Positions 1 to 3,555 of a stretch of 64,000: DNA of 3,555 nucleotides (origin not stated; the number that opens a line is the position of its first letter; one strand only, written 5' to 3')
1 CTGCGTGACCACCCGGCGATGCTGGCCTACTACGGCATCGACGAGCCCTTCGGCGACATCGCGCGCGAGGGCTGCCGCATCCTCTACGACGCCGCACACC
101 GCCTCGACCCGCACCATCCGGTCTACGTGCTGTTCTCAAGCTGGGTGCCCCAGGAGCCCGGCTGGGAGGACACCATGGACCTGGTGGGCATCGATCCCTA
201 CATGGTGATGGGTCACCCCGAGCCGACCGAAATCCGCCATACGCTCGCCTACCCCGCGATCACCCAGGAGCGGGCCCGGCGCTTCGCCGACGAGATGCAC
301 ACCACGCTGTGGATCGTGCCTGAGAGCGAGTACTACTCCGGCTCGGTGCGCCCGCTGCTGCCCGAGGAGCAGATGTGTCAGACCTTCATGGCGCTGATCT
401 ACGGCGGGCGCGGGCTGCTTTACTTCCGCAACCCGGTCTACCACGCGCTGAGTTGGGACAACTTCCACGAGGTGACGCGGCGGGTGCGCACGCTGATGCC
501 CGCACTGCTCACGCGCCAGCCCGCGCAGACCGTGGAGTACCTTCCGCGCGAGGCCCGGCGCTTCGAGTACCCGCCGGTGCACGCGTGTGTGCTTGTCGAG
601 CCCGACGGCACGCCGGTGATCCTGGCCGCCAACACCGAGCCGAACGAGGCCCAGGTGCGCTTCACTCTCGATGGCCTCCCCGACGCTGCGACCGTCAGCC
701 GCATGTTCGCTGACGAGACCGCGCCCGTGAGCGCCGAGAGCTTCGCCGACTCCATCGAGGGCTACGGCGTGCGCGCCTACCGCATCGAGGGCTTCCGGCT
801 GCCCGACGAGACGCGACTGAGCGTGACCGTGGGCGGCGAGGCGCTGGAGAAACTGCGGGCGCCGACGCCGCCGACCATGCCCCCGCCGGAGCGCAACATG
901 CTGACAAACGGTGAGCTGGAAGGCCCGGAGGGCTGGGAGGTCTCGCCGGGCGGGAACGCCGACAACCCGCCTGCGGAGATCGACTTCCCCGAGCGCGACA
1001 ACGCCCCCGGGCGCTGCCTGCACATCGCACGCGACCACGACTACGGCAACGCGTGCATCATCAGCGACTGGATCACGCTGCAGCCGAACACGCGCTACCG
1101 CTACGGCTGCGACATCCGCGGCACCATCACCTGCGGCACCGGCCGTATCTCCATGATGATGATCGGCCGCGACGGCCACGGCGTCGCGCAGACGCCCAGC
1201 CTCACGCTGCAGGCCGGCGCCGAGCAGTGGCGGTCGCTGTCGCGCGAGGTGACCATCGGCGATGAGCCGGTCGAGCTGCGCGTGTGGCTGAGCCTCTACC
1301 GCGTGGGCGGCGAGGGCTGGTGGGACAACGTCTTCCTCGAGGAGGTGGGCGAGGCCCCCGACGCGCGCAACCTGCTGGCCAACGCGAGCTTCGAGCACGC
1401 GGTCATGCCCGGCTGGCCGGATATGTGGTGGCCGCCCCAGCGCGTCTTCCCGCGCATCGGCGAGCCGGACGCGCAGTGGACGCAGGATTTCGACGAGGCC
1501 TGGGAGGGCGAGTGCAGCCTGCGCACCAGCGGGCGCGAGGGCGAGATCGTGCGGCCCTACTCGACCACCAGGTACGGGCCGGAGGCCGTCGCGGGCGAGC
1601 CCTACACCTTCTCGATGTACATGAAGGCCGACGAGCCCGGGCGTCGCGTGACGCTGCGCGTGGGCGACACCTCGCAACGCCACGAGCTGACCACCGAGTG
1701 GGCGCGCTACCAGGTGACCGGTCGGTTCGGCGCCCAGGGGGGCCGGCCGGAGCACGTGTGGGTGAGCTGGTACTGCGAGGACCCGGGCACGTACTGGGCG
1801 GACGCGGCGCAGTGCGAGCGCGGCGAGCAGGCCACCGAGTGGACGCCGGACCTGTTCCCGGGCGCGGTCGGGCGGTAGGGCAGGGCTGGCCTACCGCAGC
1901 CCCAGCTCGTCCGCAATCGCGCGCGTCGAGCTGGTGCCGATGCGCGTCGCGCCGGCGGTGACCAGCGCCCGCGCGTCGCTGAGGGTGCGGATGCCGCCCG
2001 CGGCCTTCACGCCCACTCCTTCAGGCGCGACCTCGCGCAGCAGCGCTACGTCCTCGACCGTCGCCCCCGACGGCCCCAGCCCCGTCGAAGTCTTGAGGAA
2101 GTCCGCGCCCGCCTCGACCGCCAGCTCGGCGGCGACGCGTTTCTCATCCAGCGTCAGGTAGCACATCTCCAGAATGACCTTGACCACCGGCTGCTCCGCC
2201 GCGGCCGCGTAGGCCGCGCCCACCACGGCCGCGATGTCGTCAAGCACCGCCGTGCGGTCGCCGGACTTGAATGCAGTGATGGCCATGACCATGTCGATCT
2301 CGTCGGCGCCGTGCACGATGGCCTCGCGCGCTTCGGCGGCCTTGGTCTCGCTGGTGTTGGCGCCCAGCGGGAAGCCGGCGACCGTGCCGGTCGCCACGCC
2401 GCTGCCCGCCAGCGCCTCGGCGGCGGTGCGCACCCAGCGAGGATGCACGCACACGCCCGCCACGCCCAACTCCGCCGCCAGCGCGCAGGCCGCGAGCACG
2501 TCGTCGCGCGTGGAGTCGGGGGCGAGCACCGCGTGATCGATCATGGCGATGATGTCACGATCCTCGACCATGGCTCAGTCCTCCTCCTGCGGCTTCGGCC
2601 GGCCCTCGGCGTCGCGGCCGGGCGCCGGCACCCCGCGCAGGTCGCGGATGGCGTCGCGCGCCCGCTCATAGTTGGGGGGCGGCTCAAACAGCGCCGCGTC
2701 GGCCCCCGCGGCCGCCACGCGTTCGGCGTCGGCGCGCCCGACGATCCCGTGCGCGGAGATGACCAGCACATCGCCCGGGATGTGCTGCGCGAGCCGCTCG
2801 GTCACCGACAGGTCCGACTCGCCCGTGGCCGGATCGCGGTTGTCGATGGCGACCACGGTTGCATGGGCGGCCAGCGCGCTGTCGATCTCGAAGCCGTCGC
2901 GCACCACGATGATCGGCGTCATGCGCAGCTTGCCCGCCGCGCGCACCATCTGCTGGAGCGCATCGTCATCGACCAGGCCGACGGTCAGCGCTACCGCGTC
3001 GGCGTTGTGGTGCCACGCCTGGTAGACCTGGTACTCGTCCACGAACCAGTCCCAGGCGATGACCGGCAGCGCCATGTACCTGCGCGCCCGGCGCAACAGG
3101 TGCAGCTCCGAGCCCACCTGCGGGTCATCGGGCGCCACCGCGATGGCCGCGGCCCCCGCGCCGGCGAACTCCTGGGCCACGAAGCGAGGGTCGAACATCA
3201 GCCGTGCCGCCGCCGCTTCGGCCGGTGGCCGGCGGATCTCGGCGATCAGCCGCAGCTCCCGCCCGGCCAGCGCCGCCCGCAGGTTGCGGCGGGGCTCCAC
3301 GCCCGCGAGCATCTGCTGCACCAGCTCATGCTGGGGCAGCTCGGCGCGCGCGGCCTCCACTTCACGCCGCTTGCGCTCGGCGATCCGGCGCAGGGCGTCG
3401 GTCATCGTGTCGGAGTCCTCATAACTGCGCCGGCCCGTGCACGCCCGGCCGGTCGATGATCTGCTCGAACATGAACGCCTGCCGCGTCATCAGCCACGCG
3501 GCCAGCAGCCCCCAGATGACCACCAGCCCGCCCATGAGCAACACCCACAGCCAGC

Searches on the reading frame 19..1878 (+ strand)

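Call 10: search_protein_families(library=pfam, proteins=[window:19-1878:+], max_evalue=0.001)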
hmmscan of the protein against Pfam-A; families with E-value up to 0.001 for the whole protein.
window:19-1878:+ (619 aa): 1 family
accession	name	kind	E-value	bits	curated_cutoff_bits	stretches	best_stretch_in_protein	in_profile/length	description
PF02018.23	CBM_4_9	-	4.4e-05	24.3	25.9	0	491-559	28-107/136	Carbohydrate binding domain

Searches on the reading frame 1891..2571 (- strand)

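Call 10: search_protein_families(library=pfam, proteins=[window:1891-2571:-], max_evalue=0.001)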
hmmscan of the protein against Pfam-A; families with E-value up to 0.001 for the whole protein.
window:1891-2571:- (226 aa): 1 family
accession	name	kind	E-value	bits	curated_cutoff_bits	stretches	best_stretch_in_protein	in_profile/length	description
PF01791.15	DeoC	-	1.9e-16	60.8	23.8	1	8-219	3-226/229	DeoC/LacD family aldolase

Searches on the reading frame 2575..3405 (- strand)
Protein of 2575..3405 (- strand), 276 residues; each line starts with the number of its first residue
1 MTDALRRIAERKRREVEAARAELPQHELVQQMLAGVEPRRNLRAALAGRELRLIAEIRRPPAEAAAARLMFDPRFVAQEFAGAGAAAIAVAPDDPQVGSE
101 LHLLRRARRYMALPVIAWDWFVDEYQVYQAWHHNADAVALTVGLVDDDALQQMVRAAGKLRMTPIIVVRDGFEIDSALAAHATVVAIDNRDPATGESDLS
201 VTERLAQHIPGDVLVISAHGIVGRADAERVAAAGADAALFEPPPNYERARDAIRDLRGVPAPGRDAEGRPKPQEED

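Call 10: search_protein_families(library=pfam, proteins=[window:2575-3405:-], max_evalue=0.001)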
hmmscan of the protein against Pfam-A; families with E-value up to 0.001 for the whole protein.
window:2575-3405:- (276 aa): 1 family
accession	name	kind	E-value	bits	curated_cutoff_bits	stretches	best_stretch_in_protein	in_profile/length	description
PF00218.27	IGPS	-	2.2e-38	132.4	27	1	5-239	1-236/254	Indole-3-glycerol phosphate synthase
